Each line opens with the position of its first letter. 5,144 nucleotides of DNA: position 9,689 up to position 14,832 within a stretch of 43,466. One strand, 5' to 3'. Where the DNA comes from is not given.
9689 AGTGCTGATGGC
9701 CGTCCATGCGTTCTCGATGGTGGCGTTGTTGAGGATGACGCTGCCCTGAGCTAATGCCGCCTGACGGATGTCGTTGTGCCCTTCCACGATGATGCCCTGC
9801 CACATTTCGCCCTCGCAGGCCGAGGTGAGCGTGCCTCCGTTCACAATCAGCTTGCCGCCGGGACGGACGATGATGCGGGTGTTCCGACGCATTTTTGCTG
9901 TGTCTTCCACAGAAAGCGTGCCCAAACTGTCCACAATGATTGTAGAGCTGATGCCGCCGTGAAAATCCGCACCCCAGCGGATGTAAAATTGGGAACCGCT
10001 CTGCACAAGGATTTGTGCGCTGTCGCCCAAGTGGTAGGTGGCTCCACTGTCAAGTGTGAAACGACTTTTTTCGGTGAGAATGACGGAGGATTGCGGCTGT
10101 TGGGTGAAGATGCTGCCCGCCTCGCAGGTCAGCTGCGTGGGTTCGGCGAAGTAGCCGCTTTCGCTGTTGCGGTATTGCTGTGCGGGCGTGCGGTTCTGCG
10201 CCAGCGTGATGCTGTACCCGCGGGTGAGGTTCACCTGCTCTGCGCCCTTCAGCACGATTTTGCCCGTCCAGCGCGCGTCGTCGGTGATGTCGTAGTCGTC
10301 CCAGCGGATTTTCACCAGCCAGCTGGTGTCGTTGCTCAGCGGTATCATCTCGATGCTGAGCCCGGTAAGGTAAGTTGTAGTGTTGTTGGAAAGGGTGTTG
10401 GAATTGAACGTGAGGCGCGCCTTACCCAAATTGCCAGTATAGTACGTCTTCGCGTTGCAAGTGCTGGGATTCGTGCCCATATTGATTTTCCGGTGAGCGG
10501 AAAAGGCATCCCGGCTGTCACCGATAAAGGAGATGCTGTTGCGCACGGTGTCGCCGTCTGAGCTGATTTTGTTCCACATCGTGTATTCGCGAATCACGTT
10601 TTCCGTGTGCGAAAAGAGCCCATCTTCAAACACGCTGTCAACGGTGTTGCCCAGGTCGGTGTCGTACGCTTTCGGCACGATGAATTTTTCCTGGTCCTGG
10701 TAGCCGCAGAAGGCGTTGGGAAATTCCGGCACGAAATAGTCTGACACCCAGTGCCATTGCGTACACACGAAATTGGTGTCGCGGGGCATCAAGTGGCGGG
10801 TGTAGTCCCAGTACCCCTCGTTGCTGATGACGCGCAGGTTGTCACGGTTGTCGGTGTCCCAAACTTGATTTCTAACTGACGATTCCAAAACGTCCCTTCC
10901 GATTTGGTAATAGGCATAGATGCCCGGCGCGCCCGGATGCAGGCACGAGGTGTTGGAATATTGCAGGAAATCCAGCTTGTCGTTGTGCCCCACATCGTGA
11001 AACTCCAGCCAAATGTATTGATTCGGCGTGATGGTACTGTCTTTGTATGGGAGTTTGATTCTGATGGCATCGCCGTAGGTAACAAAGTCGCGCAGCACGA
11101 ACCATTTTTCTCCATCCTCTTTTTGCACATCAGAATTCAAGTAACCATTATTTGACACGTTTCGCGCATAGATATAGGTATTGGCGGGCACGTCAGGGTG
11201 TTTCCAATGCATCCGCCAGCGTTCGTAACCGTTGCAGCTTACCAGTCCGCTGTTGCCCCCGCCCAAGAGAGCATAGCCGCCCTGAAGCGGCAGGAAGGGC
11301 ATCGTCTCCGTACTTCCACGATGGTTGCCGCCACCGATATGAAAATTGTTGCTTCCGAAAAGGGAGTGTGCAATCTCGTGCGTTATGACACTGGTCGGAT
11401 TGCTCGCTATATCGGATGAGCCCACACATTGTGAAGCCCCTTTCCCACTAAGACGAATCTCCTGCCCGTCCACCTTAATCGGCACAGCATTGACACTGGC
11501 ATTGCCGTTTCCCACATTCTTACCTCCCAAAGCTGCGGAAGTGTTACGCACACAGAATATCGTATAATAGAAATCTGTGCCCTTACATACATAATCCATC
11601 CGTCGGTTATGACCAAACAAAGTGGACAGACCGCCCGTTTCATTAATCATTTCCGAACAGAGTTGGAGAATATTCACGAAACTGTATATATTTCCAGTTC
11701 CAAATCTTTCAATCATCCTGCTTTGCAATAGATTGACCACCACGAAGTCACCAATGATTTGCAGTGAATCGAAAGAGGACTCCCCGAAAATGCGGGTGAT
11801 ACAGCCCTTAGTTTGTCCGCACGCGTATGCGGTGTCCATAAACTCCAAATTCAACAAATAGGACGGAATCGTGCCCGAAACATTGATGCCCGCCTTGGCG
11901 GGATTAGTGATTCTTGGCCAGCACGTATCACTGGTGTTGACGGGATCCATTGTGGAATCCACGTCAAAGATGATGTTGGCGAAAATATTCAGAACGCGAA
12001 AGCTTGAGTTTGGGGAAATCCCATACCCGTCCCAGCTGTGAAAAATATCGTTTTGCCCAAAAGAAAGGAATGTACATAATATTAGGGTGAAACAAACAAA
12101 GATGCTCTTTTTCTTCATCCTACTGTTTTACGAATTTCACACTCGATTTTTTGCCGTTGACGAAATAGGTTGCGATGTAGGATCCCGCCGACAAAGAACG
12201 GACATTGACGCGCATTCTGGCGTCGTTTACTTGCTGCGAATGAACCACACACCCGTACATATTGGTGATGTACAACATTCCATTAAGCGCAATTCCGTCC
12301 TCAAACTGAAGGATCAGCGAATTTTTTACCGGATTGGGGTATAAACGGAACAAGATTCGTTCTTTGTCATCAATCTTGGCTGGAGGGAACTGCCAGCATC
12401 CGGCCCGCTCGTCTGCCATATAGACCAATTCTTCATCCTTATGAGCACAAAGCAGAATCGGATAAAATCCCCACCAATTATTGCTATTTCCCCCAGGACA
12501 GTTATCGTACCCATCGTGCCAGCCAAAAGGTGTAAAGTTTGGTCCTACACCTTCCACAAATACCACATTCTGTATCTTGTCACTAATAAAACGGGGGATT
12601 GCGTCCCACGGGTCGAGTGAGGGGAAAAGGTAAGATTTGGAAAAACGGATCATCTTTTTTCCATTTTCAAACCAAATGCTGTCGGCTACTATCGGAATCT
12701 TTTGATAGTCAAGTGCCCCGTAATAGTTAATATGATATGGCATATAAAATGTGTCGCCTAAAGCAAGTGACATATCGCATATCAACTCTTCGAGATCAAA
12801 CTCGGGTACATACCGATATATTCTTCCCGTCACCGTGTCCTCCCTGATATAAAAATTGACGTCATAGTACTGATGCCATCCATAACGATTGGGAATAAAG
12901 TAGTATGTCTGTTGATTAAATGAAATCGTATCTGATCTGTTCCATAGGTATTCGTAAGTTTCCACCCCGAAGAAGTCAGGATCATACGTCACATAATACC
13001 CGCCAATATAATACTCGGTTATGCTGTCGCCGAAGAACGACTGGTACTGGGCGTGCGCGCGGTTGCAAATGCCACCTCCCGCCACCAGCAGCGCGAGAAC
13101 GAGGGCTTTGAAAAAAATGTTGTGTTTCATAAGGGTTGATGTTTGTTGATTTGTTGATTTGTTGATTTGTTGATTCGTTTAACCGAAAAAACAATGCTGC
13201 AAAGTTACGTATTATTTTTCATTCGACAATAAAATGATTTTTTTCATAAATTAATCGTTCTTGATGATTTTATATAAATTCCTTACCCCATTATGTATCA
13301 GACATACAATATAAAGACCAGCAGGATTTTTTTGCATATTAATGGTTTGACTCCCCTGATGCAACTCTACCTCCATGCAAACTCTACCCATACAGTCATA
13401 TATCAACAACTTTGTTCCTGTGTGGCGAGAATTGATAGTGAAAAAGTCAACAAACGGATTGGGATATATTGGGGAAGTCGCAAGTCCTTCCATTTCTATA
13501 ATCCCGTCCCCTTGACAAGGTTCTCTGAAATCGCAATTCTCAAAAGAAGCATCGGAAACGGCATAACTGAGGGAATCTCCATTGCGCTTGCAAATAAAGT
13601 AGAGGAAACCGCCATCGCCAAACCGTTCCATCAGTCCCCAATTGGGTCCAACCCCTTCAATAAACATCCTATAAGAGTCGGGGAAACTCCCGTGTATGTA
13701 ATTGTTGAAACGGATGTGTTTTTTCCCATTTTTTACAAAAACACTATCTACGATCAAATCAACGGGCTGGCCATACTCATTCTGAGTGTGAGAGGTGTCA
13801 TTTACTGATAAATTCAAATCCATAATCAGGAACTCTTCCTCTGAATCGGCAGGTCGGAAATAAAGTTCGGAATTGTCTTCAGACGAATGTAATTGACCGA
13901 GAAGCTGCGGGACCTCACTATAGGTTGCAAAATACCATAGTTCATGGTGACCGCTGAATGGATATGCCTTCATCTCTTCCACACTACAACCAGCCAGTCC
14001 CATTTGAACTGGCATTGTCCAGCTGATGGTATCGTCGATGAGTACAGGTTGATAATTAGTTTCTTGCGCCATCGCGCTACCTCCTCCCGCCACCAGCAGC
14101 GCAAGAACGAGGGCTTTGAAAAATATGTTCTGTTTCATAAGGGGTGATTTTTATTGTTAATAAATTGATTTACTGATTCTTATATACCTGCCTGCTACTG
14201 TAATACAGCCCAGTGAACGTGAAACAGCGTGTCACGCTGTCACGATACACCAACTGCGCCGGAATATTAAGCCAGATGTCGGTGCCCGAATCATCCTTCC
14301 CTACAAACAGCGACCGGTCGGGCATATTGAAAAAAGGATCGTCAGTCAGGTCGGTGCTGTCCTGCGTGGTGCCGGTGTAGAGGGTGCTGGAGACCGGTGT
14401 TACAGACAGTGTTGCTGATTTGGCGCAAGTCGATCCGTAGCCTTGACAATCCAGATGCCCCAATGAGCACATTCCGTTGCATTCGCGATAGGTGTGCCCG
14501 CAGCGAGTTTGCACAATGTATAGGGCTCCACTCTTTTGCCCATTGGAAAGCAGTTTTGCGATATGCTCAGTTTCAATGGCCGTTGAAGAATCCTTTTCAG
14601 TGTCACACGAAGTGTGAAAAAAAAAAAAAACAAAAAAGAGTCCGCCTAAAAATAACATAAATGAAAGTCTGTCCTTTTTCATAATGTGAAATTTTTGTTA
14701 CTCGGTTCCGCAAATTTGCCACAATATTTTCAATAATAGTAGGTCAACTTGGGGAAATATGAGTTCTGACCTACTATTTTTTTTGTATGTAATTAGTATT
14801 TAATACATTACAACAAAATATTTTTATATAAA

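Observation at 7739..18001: Accessory island of T9SS cargo genes with a dedicated membrane LytTR regulator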

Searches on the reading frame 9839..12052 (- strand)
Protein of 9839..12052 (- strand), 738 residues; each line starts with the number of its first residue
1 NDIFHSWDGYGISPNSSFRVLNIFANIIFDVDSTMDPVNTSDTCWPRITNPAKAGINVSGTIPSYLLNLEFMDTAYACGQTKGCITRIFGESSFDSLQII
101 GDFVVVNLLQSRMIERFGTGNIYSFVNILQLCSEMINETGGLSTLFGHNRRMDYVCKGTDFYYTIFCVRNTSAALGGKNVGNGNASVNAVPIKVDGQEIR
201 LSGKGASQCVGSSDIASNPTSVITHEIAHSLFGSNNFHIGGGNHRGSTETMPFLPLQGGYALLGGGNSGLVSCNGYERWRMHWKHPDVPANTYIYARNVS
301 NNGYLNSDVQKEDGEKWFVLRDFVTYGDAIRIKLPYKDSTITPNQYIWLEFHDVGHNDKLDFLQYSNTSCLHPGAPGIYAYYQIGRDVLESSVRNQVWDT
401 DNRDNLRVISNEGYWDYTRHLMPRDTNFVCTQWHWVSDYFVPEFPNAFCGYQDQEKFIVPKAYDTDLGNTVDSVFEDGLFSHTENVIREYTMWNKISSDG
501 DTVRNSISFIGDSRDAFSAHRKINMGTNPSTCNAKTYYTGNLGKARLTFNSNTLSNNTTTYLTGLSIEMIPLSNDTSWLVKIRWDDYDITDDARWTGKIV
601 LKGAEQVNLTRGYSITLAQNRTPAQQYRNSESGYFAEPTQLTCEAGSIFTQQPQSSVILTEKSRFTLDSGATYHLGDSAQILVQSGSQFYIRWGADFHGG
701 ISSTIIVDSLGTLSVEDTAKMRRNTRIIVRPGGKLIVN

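Call 41: predict_structure(alignment_id=A4)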
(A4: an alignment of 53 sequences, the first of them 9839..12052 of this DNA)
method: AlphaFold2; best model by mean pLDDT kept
length: 738 residues; sequences in the alignment: 53
mean_pLDDT: 87.2   pTM: 0.88
mean pLDDT of the five models: 87.2, 85.2, 84.6, 83.7, 82.3
residues with pLDDT >= 90: 421; 70-90: 236; 50-70: 59; < 50: 22
segments of 3 or more residues with pLDDT < 50: 238-243, 261-275
pLDDT, mean of each block of 10 residues (from residue 1): 78 89 97 88 87 96 94 93 90 89 98 94 94 97 97 87 95 88 89 95 92 82 81 59 55 70 43 50 81 91 95 97 89 95 92 78 61 76 84 85 79 91 68 73 93 85 90 86 88 78 66 82 97 90 77 90 98 92 98 97 97 97 94 96 98 98 97 98 98 96 96 93 95 95
secondary structure, 60 per line:
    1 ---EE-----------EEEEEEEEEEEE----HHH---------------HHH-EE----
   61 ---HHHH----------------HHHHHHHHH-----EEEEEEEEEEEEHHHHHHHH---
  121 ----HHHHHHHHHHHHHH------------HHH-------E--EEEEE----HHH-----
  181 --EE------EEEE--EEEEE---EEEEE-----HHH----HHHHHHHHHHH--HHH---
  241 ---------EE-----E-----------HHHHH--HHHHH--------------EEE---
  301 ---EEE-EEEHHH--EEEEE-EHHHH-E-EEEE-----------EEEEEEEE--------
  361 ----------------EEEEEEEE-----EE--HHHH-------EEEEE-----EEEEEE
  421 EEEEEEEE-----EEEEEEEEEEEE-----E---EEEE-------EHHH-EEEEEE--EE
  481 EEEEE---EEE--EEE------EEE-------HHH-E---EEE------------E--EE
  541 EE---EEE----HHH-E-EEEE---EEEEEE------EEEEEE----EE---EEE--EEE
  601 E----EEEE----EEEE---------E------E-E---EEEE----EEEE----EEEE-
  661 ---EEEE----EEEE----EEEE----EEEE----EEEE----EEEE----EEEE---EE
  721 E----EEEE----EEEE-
elements in order (helices of 4 or more, strands of 3 or more residues): E17-28 H64-67 H84-92 E98-109 H110-117 H125-138 E164-168 E191-194 E197-201 E205-209 H222-232 H269-273 H276-280 E295-297 E304-306 E308-310 E316-320 H323-326 E330-333 E345-352 E377-384 H394-397 E405-409 E415-428 E434-445 E455-458 E471-476 E479-485 E489-491 E494-496 E503-505 E521-523 E539-542 E546-548 E559-562 E566-571 E578-583 E593-595 E598-601 E606-609 E614-617 E640-643 E648-651 E656-659 E664-667 E672-675 E680-683 E688-691 E696-699 E704-707 E712-715 E719-721 E726-729 E734-737

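Call 45: fold_search(model_id=the predicted structure, library=pdb)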
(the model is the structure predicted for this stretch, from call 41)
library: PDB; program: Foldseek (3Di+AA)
matches with E <= 10: 119; with E <= 0.001: 0
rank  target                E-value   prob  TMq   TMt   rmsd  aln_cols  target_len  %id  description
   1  7kob                  9.2e-02  0.13  0.07  0.11  15.8       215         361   12  Crystal structure of antigen 43b from Escherichia coli CFT073 (released 2022-03-09)
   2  7ko9                  1.6e-01  0.08  0.06  0.07  15.5       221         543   11  Crystal structure of antigen 43 from uropathogenic Escherichia coli UTI89 (released 2022-03-09)
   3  5awg_E                4.3e-01  0.10  0.09  0.14  13.5       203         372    9  Crystal structure of Hg-bound SufB-SufC-SufD complex from Escherichia coli (released 2015-11-11)
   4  5ny0                  5.5e-01  0.08  0.08  0.13  15.4       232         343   16  L. reuters 100-23 SRRP (released 2018-03-21)
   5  8feb                  5.5e-01  0.01  0.06  0.08  23.6       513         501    9  Crystal Structure of Porphyromonas gingivalis Sialidase (PG_0352) (released 2023-10-04)
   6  7koh_B                6.7e-01  0.05  0.06  0.08  16.0       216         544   12  Crystal structure of antigen 43 from Escherichia coli EDL933 (released 2022-03-09)
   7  7koh_C                8.2e-01  0.08  0.07  0.08  13.6       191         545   12  Crystal structure of antigen 43 from Escherichia coli EDL933 (released 2022-03-09)
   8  3o64_A                9.1e-01  0.15  0.14  0.29   9.2       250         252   12  Crystal structure of catalytic domain of TACE with 2-(2-Aminothiazol-4-yl)pyrrolidine-Based Tartrate Diamides (released 2011-04-20)
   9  6qvi_B                9.1e-01  0.07  0.07  0.09  12.2       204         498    6  Crystal structure of competence-associated pilin ComZ from Thermus thermophilus (released 2019-05-29)
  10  8axg_AAA              1.1e+00  0.16  0.09  0.11  11.5       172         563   12  Crystal structure of Fusobacterium nucleatum fusolisin protease (released 2023-09-13)
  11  9mne_B                1.3e+00  0.07  0.09  0.08  12.2       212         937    9  Crystal structure of enteropathogenic Escherichia coli EspC (released 2025-10-29)
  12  6cij_D                1.3e+00  0.01  0.07  0.12  21.1       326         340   10  Cryo-EM structure of mouse RAG1/2 HFC complex containing partial HMGB1 linker(3.9 A) (released 2018-04-25)
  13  5uyt_A                1.4e+00  0.18  0.10  0.15   9.0       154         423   13  Crystal structure of ice binding protein from an Antarctic bacterium Flavobacteriaceae (released 2017-10-25)
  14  7koh_A                1.4e+00  0.04  0.06  0.08  14.8       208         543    9  Crystal structure of antigen 43 from Escherichia coli EDL933 (released 2022-03-09)
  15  8t1y                  1.6e+00  0.01  0.07  0.09  23.9       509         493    9  Crystal Structure of Porphyromonas gingivalis Sialidase (PG_0352) Bound to Neu5Ac2en (DANA) (released 2023-10-04)
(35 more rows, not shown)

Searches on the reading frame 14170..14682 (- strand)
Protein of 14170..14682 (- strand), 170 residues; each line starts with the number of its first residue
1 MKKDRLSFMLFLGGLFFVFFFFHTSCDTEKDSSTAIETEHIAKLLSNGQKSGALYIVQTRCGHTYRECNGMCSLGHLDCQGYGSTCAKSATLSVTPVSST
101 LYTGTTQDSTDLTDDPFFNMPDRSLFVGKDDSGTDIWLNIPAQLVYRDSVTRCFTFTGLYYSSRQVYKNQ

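Call 4: search_protein_families(library=pfam, proteins=[window:14170-14682:-], max_evalue=0.1)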
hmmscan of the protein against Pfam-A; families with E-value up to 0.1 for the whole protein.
window:14170-14682:- (170 aa): 0 families

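Call 5: search_protein_families(library=ncbifam, proteins=[window:14170-14682:-], max_evalue=0.1)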
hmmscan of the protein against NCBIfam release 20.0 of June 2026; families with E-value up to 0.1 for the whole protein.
window:14170-14682:- (170 aa): 0 families

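Call 66: find_related_loci(query=A7, collection=metagenome_contigs, flank=8000)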
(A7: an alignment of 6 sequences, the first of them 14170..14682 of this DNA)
Query A7 (170 aa) in metagenome_contigs; peptide patterns used: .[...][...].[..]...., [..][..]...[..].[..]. (x = any residue, [..] = any of these).
214 stretches matched a pattern; 81 encode a relative of the query (tblastn E <= 1e-3); the best 80 are kept; 80 distinct loci.
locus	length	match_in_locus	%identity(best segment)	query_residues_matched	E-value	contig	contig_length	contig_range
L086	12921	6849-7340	55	9-170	3e-54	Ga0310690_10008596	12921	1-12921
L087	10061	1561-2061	51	1-170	5e-53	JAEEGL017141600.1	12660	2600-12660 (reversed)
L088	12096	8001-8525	48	1-170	4e-52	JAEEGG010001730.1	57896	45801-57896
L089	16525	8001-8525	48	1-170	4e-52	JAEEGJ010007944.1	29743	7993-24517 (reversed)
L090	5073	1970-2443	51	16-170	3e-51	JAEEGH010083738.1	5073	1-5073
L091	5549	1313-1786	51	16-170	4e-51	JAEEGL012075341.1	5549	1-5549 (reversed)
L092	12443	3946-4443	49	10-170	7e-49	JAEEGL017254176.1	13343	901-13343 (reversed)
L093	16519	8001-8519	50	1-170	3e-48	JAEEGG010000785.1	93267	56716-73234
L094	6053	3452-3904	52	25-170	1e-47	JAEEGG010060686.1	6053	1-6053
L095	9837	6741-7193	52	25-170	1e-47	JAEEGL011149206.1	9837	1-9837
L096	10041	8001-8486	51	10-170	4e-47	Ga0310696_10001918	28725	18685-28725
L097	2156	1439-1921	45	14-169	9e-40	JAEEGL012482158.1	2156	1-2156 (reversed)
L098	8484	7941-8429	41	10-169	1e-37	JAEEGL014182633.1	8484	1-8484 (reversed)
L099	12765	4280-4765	42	1-169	5e-37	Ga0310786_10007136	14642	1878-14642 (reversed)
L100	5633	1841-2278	45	29-170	3e-36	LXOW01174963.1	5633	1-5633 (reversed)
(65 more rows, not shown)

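Call 97: search_protein_representatives(protein=window:14170-14682:-)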
Query: 170 residues. Proteins with E-value up to 0.001 (for the whole library): 100; up to 1e-10: 69; up to 1e-30: 6. The best 100 are listed.
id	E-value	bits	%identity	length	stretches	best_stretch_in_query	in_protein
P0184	1.7e-106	369.4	96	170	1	1-170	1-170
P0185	7.3e-44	165.7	51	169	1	11-170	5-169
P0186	2.0e-33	131.8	45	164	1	18-168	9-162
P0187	8.7e-33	129.6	46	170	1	20-170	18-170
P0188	1.0e-32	129.4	48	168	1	15-169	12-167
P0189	9.6e-31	123.0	52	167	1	45-169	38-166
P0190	1.8e-29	118.8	41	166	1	21-170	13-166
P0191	3.3e-27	111.5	44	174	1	7-170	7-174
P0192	5.2e-27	110.9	43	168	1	13-170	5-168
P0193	5.5e-27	110.8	43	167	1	15-170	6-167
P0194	1.2e-26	109.7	47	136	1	39-170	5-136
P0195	1.3e-26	109.5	41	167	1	15-169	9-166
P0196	2.9e-26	108.4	44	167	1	27-169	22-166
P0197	3.0e-26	108.4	43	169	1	18-170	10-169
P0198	3.2e-26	108.3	41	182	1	19-169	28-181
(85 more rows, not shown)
